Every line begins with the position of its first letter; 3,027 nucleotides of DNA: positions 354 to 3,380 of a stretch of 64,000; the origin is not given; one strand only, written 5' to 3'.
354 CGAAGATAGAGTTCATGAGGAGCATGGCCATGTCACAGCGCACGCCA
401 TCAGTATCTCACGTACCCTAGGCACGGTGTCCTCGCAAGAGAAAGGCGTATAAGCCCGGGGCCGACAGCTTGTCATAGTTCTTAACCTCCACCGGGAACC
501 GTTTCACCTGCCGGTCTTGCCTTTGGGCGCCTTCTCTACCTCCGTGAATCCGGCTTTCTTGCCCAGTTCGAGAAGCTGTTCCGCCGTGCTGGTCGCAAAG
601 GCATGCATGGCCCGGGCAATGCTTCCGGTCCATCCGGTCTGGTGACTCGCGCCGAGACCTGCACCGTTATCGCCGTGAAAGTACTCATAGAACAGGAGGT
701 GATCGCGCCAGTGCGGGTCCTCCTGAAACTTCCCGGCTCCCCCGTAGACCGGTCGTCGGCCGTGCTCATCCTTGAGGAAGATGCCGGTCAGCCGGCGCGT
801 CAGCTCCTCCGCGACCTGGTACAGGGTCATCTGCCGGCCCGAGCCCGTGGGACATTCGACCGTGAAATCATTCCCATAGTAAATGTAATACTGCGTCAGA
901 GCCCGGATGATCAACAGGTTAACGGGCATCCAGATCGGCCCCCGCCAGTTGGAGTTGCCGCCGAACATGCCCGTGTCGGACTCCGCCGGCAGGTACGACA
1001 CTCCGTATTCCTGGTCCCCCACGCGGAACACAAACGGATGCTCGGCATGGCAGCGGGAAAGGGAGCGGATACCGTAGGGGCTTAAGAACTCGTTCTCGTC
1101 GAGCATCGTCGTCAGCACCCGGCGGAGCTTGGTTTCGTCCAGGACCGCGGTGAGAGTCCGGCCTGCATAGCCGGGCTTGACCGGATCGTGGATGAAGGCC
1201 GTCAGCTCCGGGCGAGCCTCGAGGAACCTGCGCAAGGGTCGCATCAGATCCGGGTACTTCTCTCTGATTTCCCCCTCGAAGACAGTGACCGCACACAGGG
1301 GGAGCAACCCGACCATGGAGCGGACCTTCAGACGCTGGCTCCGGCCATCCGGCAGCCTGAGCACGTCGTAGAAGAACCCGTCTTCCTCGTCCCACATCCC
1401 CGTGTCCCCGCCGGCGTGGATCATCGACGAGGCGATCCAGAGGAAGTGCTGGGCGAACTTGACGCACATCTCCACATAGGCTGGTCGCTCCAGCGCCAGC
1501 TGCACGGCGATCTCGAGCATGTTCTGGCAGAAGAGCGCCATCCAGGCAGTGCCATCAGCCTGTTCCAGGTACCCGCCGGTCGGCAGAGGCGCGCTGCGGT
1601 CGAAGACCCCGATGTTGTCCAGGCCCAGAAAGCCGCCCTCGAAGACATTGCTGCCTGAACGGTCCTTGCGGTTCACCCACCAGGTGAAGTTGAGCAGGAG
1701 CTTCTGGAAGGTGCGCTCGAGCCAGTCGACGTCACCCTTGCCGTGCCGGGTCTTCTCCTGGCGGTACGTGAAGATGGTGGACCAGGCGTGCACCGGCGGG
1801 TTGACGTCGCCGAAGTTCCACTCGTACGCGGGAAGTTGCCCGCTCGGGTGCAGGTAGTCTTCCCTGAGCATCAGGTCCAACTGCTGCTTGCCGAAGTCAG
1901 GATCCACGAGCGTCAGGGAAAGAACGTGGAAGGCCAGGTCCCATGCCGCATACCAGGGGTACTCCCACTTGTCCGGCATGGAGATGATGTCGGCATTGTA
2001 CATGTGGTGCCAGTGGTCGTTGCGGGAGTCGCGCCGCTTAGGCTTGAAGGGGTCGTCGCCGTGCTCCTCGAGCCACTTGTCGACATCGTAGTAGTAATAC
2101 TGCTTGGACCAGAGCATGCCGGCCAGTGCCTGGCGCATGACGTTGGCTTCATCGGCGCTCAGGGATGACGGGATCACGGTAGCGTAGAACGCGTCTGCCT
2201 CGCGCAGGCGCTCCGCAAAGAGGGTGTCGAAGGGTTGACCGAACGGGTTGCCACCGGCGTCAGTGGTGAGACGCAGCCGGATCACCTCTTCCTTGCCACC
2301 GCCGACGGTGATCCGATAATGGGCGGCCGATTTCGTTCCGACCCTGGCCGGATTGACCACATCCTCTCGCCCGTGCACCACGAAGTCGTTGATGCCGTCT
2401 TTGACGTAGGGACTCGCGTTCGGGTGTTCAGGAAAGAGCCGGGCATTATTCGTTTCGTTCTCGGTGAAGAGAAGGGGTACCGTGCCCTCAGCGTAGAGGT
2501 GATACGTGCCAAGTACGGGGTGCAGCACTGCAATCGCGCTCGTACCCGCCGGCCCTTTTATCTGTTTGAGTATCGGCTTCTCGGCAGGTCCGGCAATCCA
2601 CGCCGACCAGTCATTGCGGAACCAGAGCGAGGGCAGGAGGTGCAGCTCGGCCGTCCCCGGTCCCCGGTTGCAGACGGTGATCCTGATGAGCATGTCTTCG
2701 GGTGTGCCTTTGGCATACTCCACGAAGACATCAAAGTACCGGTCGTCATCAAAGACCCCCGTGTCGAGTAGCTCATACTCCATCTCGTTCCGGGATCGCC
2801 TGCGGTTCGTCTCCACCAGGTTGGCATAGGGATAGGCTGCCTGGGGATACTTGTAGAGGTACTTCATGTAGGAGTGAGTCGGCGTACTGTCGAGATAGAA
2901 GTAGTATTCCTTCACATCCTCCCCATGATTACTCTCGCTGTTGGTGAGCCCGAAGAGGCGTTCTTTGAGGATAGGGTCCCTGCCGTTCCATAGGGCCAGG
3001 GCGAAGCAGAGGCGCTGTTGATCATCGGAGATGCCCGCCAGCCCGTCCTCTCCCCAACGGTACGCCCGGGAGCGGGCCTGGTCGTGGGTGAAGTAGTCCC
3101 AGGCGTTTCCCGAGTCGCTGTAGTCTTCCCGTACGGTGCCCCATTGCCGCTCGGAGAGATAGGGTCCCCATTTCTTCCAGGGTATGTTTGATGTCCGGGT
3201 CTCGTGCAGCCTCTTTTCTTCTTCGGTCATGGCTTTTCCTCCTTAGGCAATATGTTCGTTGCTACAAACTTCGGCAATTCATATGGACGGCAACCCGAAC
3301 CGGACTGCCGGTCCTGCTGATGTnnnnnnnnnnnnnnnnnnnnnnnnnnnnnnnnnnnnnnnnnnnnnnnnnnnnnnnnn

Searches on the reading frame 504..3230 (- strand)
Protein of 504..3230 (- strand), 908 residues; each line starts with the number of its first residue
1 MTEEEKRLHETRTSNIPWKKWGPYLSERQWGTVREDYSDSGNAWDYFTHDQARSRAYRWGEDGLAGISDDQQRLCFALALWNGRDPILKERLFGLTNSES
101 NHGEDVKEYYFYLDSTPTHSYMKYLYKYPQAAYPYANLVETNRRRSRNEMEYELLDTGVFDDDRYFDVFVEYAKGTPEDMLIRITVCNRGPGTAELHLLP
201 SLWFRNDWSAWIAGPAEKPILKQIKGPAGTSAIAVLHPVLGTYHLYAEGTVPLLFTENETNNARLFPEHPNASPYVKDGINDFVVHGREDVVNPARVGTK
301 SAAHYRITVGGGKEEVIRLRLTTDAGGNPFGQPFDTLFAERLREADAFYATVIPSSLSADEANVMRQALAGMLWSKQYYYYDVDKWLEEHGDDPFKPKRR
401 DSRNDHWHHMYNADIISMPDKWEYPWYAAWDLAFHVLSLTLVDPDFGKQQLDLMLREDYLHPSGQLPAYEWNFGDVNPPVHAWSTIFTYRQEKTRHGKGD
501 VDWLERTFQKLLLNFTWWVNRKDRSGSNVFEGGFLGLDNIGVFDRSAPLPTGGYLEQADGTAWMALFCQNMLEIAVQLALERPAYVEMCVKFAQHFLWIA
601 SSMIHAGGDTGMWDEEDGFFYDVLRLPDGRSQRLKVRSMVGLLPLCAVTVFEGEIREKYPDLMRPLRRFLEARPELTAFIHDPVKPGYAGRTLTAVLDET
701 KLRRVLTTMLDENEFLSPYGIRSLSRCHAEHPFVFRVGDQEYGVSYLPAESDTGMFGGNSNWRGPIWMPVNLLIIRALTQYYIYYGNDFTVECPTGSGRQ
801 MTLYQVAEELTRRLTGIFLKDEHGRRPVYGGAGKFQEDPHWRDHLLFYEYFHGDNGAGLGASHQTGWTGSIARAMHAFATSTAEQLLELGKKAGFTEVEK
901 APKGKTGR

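Call 41: search_protein_families(library=pfam, proteins=[window:504-3230:-], max_evalue=0.00001)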
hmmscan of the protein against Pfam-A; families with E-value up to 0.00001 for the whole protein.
window:504-3230:- (908 aa): 2 families
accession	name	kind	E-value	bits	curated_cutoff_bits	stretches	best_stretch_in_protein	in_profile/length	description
PF22422.2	MGH1-like_GH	-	4.5e-22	79.5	27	2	424-527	1-110/356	Mannosylglycerate hydrolase MGH1-like glycoside hydrolase domain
PF03200.22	Glyco_hydro_63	-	2.4e-10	40.3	22.4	1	698-786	362-431/492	Glycosyl hydrolase family 63 C-terminal domain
